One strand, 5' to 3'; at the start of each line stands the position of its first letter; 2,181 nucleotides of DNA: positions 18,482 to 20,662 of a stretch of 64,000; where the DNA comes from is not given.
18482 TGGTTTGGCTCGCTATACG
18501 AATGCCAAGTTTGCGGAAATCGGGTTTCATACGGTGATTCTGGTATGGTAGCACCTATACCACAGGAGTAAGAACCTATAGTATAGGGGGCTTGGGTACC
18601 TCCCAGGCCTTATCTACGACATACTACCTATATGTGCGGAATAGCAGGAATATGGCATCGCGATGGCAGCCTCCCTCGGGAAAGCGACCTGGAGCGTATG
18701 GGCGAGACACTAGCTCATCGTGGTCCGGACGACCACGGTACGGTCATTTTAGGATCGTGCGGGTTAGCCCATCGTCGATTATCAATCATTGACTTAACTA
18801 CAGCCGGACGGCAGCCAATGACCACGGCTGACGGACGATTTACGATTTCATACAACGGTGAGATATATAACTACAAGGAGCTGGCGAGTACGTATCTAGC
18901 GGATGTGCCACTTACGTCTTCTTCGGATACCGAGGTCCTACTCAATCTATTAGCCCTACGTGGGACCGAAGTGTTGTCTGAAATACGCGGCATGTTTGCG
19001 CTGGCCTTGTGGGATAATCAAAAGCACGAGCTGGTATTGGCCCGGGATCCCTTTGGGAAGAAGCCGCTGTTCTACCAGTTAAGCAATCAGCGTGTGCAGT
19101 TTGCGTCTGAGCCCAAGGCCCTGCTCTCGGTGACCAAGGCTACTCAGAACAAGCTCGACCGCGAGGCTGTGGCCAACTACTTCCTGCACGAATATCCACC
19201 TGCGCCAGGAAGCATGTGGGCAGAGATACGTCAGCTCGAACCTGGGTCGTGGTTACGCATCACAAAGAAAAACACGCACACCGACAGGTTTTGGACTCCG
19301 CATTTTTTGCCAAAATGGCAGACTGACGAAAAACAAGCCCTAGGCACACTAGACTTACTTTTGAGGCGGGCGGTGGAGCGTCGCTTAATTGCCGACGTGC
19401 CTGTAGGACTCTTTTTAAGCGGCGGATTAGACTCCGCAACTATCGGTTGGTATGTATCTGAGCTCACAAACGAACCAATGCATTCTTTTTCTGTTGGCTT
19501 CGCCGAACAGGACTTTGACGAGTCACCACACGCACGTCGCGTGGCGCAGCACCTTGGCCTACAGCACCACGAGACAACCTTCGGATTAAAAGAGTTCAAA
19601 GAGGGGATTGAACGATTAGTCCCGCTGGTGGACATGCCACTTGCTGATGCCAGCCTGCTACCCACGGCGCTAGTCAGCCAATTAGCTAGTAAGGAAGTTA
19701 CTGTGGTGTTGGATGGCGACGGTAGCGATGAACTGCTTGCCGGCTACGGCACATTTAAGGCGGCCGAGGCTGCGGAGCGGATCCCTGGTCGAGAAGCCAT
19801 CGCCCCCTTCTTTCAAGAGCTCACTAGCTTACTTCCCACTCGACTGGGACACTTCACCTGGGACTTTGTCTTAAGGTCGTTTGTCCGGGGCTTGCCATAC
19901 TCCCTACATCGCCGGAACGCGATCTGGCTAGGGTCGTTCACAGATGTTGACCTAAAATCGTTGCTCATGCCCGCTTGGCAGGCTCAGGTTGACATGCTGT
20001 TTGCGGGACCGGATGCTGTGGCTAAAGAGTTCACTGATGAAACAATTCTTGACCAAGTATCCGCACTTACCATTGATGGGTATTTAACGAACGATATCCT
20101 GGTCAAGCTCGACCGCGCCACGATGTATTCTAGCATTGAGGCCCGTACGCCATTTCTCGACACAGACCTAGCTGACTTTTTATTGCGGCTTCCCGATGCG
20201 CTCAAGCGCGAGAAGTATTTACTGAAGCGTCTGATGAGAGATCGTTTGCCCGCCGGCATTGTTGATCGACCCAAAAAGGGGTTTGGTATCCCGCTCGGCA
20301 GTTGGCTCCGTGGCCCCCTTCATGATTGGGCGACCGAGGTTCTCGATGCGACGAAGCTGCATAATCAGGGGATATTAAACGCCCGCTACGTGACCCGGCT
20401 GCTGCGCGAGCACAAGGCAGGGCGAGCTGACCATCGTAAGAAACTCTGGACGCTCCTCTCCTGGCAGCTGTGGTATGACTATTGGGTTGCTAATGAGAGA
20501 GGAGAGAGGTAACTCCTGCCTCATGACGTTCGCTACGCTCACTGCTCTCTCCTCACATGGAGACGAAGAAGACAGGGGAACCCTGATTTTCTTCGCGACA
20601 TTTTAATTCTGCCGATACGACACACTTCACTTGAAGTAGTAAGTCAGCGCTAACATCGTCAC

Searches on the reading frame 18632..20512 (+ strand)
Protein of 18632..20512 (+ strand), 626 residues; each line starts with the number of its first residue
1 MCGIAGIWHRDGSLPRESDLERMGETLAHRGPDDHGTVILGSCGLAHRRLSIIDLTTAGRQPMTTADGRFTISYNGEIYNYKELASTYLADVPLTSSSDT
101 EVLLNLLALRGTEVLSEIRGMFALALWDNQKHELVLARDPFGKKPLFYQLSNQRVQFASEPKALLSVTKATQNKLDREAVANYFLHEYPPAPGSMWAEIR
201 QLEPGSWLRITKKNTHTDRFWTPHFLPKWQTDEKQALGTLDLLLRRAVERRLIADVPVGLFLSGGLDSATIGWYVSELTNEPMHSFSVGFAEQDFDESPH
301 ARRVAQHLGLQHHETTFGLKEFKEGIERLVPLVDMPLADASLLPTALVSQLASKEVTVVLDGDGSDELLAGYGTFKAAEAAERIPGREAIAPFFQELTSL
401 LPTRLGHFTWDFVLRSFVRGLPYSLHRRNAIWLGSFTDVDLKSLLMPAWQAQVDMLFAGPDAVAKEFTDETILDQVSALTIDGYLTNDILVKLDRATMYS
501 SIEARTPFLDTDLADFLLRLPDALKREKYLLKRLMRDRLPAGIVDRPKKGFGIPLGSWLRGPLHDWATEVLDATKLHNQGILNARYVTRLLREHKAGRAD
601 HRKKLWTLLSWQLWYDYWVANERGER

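Call 7: search_protein_families(library=pfam, proteins=[window:18632-20512:+], max_evalue=0.001)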
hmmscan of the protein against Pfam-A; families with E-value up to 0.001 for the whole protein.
window:18632-20512:+ (626 aa): 3 families
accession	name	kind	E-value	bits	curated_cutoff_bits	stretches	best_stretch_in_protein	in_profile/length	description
PF00733.27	Asn_synthase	-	1.2e-90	305.2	21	1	240-615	2-353/354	Asparagine synthase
PF13537.11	GATase_7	-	6.8e-40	136.4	25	1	47-165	1-122/123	Glutamine amidotransferase domain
PF13522.11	GATase_6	-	2.1e-39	135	27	1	32-160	1-130/130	Glutamine amidotransferase domain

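Call 60: find_homologous_proteins(query=window:18632-20509:+, max_evalue=1e-50)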
Query window:18632-20509:+ (626 aa): 7965 proteins with E <= 1e-50 among 8000 candidates; the best 120 are listed.
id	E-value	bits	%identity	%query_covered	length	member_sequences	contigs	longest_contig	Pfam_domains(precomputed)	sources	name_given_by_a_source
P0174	0.0e+0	1032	71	100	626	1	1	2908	PF00733.28,PF13522.12,PF13537.12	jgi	-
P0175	2.3e-241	821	59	99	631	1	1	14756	PF00733.28,PF13522.12,PF13537.12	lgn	-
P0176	7.7e-229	780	57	100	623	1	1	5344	PF00733.28,PF13522.12,PF13537.12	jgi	jgi:asparagine synthase (glutamine-hydrolysing)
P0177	4.6e-223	761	57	99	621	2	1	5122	PF00733.28,PF13522.12,PF13537.12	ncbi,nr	ncbi:asparagine synthase (glutamine-hydrolyzing) [Patescibacteria group bacterium]|nr:asparagine syn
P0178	1.5e-221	756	56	99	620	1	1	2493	PF00733.28,PF13522.12,PF13537.12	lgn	-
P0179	3.7e-221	754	56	99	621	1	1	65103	PF00733.28,PF13522.12,PF13537.12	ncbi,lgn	-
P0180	6.9e-218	743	55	99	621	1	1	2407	PF00733.28,PF13522.12,PF13537.12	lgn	-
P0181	1.3e-217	743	56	99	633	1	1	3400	PF00733.28,PF13522.12,PF13537.12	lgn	-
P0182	4.8e-216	737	54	99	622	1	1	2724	PF00733.28,PF13522.12,PF13537.12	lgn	-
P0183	7.7e-215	733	54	99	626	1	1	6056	PF00733.28,PF06508.20,PF13522.12,PF13537.12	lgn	-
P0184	3.5e-213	728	55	99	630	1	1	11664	PF00733.28,PF13522.12,PF13537.12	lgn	-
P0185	4.6e-213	728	54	99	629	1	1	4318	PF00733.28,PF13522.12,PF13537.12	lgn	-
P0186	8.6e-213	727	55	99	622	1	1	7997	PF00733.28,PF13522.12,PF13537.12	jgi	jgi:asparagine synthase (glutamine-hydrolysing)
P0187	1.8e-212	726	53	99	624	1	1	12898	PF00733.28,PF13522.12,PF13537.12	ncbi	-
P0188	3.8e-212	724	54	99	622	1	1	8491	PF00733.28,PF13522.12,PF13537.12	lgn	-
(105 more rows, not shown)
